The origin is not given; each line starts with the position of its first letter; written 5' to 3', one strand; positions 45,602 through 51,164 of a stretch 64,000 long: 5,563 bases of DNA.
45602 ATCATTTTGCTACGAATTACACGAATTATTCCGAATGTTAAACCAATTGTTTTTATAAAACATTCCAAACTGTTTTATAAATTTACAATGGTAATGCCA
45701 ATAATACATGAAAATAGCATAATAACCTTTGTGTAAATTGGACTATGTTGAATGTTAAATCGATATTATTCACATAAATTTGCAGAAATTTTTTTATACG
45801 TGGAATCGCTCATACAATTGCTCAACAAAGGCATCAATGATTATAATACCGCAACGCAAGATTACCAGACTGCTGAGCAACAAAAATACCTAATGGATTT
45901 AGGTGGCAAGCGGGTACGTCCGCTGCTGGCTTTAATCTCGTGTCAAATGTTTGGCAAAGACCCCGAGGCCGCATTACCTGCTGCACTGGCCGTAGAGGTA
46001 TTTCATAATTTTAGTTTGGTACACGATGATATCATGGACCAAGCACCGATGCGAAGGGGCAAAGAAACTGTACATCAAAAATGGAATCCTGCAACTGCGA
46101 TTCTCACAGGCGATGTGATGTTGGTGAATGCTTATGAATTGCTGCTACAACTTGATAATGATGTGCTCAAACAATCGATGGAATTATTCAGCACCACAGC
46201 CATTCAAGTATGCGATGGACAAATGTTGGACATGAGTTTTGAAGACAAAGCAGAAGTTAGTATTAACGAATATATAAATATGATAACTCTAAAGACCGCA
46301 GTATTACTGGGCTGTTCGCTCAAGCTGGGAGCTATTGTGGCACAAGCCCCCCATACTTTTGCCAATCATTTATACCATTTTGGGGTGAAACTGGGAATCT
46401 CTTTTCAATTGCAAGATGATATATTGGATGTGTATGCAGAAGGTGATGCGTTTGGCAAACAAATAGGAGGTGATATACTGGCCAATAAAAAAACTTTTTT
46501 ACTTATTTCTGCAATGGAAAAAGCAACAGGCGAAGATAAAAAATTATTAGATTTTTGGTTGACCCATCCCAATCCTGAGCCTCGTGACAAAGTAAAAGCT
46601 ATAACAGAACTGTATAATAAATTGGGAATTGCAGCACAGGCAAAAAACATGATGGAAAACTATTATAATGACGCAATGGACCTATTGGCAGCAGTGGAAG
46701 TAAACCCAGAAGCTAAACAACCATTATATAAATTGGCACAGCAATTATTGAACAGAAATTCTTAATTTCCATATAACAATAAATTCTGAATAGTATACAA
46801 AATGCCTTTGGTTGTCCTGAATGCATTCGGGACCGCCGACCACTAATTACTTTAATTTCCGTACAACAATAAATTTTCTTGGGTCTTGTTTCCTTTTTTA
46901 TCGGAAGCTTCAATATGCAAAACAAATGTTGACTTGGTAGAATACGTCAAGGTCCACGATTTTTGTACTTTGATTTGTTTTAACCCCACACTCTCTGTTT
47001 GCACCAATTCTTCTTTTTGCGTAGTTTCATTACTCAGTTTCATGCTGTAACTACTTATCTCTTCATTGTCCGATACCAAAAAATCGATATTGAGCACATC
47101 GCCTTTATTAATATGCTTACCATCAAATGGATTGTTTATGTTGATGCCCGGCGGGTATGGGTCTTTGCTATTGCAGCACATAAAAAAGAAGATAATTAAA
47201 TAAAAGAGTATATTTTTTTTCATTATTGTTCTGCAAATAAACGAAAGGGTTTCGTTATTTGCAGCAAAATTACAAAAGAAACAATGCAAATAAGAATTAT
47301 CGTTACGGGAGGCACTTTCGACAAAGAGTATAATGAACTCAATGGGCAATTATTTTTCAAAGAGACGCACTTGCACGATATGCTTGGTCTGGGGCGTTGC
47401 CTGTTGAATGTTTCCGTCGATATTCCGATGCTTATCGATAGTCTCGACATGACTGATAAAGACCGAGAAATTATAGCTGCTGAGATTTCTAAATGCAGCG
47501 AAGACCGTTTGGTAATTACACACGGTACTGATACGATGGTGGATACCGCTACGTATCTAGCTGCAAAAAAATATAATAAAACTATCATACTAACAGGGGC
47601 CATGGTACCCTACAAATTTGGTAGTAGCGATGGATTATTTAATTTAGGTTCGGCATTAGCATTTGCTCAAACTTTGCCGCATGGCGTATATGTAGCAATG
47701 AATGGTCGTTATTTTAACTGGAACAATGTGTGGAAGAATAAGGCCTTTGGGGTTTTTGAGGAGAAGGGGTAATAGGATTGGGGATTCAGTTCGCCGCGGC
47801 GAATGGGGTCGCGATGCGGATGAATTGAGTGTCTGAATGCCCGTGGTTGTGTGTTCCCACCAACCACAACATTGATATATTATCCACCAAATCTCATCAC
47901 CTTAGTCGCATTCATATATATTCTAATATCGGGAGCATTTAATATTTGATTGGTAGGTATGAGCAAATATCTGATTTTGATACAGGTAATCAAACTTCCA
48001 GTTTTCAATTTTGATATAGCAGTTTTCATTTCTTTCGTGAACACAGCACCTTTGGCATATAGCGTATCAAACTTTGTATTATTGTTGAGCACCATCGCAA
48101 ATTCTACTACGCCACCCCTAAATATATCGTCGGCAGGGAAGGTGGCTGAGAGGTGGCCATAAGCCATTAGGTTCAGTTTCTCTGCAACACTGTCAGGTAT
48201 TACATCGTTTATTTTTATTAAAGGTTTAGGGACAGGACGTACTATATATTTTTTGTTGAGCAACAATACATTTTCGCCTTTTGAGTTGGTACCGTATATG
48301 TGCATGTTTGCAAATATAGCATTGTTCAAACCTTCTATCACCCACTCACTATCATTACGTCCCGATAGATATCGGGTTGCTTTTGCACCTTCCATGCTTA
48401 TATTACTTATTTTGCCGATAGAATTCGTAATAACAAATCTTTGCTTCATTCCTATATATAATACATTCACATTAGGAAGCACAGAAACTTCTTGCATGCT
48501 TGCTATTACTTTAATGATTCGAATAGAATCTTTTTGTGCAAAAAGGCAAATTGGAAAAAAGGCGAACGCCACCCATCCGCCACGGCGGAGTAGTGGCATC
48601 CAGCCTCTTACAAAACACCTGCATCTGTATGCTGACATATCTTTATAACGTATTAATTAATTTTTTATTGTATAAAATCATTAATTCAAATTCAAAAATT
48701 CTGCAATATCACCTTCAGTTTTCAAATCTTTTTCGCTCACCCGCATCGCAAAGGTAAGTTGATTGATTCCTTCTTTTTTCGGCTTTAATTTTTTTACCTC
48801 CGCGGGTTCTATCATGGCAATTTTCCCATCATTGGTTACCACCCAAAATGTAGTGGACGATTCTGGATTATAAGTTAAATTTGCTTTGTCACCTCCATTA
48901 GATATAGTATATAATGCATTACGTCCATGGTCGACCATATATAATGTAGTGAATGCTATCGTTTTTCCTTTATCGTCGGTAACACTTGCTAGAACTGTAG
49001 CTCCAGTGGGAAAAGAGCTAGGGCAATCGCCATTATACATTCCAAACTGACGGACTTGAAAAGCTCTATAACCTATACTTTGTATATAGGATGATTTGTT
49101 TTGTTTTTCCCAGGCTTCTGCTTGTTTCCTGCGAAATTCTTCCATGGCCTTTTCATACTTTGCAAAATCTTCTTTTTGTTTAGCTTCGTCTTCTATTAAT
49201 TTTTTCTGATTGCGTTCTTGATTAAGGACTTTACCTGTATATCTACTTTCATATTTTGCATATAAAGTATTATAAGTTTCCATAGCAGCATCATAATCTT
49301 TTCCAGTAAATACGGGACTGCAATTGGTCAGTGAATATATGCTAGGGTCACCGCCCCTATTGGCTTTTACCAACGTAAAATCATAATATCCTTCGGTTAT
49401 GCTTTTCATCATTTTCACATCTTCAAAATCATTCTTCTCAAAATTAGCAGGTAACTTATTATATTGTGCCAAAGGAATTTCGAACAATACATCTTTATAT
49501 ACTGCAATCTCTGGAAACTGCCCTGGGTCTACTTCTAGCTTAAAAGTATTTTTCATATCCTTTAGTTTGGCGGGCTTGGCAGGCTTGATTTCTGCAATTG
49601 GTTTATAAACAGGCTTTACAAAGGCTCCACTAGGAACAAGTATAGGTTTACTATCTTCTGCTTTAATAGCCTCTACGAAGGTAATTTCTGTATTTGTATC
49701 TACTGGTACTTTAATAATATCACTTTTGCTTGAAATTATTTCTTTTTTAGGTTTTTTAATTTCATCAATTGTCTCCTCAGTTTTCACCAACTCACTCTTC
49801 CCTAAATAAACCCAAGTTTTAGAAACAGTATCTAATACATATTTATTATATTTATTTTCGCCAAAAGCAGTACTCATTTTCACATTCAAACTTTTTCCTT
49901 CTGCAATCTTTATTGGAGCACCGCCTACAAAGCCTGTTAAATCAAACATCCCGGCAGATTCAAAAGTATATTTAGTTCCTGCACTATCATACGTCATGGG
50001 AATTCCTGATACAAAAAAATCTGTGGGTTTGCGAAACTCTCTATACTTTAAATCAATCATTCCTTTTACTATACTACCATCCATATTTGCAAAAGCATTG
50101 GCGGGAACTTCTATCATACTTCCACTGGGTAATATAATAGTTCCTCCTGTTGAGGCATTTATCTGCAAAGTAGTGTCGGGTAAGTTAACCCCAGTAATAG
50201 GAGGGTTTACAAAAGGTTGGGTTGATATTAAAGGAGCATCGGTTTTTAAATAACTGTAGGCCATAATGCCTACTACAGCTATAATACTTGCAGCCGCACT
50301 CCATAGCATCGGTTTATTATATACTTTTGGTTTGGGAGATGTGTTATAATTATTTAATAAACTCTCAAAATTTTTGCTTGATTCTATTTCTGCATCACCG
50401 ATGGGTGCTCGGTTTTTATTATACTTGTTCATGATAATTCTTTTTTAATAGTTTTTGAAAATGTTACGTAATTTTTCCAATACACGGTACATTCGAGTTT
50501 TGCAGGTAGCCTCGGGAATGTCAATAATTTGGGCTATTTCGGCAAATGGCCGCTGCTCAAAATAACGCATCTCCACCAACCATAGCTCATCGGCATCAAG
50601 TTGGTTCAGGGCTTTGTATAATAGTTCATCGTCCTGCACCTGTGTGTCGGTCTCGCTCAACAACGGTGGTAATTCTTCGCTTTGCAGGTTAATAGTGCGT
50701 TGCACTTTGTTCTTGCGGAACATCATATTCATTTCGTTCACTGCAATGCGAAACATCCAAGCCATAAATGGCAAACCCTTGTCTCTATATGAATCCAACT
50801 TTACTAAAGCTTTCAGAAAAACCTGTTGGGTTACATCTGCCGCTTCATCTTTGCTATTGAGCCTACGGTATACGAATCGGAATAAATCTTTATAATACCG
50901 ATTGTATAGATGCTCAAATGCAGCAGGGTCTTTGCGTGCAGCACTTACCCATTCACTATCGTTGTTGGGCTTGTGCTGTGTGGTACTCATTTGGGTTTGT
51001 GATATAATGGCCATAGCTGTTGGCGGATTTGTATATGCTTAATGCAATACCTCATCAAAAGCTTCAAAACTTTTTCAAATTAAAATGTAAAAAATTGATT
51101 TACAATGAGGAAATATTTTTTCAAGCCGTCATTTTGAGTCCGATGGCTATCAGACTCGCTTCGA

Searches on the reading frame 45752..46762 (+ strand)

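Call 11: search_protein_families(library=ncbifam, proteins=[window:45752-46762:+], max_evalue=0.01)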
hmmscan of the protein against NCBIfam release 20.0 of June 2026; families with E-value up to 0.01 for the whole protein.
window:45752-46762:+ (337 aa): 16 families
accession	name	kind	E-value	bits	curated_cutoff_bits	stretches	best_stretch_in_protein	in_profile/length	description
NF041003.1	GGPP_syn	equivalog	1e-79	268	500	1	16-335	5-324/326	geranylgeranyl diphosphate synthase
NF040698.1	IdsA_Meth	equivalog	5.3e-79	265.8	468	1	24-336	14-327/328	short chain isoprenyl diphosphate synthase IdsA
NF041169.1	f2_encap_cargo4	exception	2.8e-78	263.5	450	1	47-336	45-333/334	family 2 encapsulin nanocompartment cargo protein polyprenyl transferase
NF045485.1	FPPsyn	subfamily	4.7e-55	186.7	275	1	34-264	19-257/288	farnesyl diphosphate synthase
NF040789.2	gerfarn_diphsyn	equivalog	7.1e-53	180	560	1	22-336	16-344/345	geranylfarnesyl diphosphate synthase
TIGR02748.1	GerC3_HepT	equivalog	1.6e-52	178.6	456.55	1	9-336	1-318/319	heptaprenyl diphosphate synthase component II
NF045549.1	GGPPsyn_IdsB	equivalog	1.2e-50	172.5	475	1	50-335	63-344/346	geranylgeranyl diphosphate synthase IdsB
NF045628.1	HxpDPsynlarge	equivalog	1.3e-50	172.2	500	1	38-335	21-309/311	hexaprenyl-diphosphate synthase large subunit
NF045685.1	GGPPSynCrtE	equivalog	1.4e-45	155.6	460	1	33-267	23-265/293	geranylgeranyl diphosphate synthase CrtE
NF042417.1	NPPPS_Mycobact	equivalog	7.6e-42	143.5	600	1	35-328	39-326/335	nonaprenyl/(2E,6E)-farnesyl/geranylgeranyl diphosphat synthase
TIGR02749.1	prenyl_cyano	equivalog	2.1e-40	138.7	383.2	1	12-335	5-320/322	solanesyl diphosphate synthase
NF008140.0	PRK10888.1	equivalog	3.7e-39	134.9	412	1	44-329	36-315/323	octaprenyl diphosphate synthase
NF042416.1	GFPPS_Mycobact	equivalog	3.1e-37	128.3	600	1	36-336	25-349/350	bifunctional (2E,6E)-farnesyl/geranyl diphosphate synthase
NF007877.0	PRK10581.1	equivalog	1.1e-33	116.7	321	1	35-266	27-267/299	(2E,6E)-farnesyl diphosphate synthase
NF040627.1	GFPS_Meth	equivalog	4.5e-33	114.9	600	1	24-227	12-210/285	geranylfarnesyl diphosphate synthase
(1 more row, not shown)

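Call 12: search_protein_families(library=pfam, proteins=[window:45752-46762:+], max_evalue=0.01)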
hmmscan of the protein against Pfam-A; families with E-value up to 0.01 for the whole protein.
window:45752-46762:+ (337 aa): 1 family
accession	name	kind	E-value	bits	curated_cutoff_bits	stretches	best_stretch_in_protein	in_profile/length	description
PF00348.22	polyprenyl_synt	-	1.6e-73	247.5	27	1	44-286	8-249/251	Polyprenyl synthetase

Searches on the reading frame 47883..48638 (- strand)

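Call 11: search_protein_families(library=ncbifam, proteins=[window:47883-48638:-], max_evalue=0.01)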
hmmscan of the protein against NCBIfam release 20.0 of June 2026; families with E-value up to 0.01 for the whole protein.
window:47883-48638:- (252 aa): 1 family
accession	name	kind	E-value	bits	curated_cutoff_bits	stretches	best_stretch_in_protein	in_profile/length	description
TIGR03517.2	GldM_gliding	equivalog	0.0007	18.5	180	1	56-222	331-504/524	type IX secretion system motor protein PorM/GldM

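Call 12: search_protein_families(library=pfam, proteins=[window:47883-48638:-], max_evalue=0.01)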
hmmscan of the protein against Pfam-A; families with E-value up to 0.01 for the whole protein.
window:47883-48638:- (252 aa): 0 families

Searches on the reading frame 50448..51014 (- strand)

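Call 11: search_protein_families(library=ncbifam, proteins=[window:50448-51014:-], max_evalue=0.01)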
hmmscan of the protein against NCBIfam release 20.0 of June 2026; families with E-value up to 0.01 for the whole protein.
window:50448-51014:- (189 aa): 88 families (the best 25 are shown)
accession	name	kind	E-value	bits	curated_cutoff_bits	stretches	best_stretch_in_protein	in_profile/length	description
TIGR02952.1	Sig70_famx2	equivalog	1.2e-28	100.1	206.45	1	25-184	5-168/170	ECF subfamily RNA polymerase sigma factor, BldN family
TIGR02937.1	sigma70-ECF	superfamily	1.4e-26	93.1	42.9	1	32-184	2-163/165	sigma-70 family RNA polymerase sigma factor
NF009166.1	PRK12513.1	equivalog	3.1e-23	82.5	206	1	27-185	18-185/193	RNA polymerase sigma factor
TIGR02950.1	SigM_subfam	subfamily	4.2e-23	81.9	147.95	1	33-185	2-157/159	RNA polymerase sigma factor, SigM family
NF007223.0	PRK09641.1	equivalog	9.2e-22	77.8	209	1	27-188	14-186/187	RNA polymerase sigma factor SigW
NF009171.0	PRK12518.1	equivalog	3.9e-21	75.7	208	1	15-187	10-185/191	RNA polymerase sigma factor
TIGR02954.1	Sig70_famx3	hypoth_equivalog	7.9e-21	74.5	188.5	1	25-187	10-168/170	RNA polymerase sigma-70 factor, TIGR02954 family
NF006930.0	PRK09415.1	subfamily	1.7e-20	73.6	198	1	31-187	16-176/179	RNA polymerase factor sigma C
NF053879.1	RNAPolSigSigVBac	equivalog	1.7e-20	73.3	190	1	40-184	13-153/160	RNA polymerase sigma factor SigV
NF008888.0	PRK11922.1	equivalog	2.6e-20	73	204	1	6-184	4-194/231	RNA polymerase sigma factor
NF007216.0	PRK09638.1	equivalog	2.8e-20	72.8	194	1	23-184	9-172/180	RNA polymerase sigma factor SigY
NF007222.0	PRK09640.1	equivalog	1.5e-19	70.3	194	1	30-188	25-184/188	RNA polymerase sigma factor SigX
TIGR02983.1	SigE-fam_strep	subfamily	1.8e-19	70.2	141.55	1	31-184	6-156/162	SigE family RNA polymerase sigma factor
TIGR02989.1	Sig-70_gvs1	subfamily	2.1e-19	70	124.55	1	32-184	2-156/158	RNA polymerase sigma-70 factor, Rhodopirellula/Verrucomicrobium family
TIGR02985.1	Sig70_bacteroi1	subfamily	3.8e-19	69.5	126.4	1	32-184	2-160/162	RNA polymerase sigma-70 factor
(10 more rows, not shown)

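Call 12: search_protein_families(library=pfam, proteins=[window:50448-51014:-], max_evalue=0.01)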
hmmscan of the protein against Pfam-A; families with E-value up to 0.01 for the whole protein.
window:50448-51014:- (189 aa): 4 families
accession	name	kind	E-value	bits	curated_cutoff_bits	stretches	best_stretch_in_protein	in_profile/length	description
PF04542.20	Sigma70_r2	-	6.1e-16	58.4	24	1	36-103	1-69/71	Sigma-70 region 2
PF08281.18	Sigma70_r4_2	-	3.4e-12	46.3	25.7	1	130-182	2-54/54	Sigma-70, region 4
PF04545.22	Sigma70_r4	-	5.3e-09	35.9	24.1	1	135-184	1-50/50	Sigma-70, region 4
PF07638.17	Sigma70_ECF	-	1.1e-05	25.8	21.1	1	29-176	15-173/185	ECF sigma factor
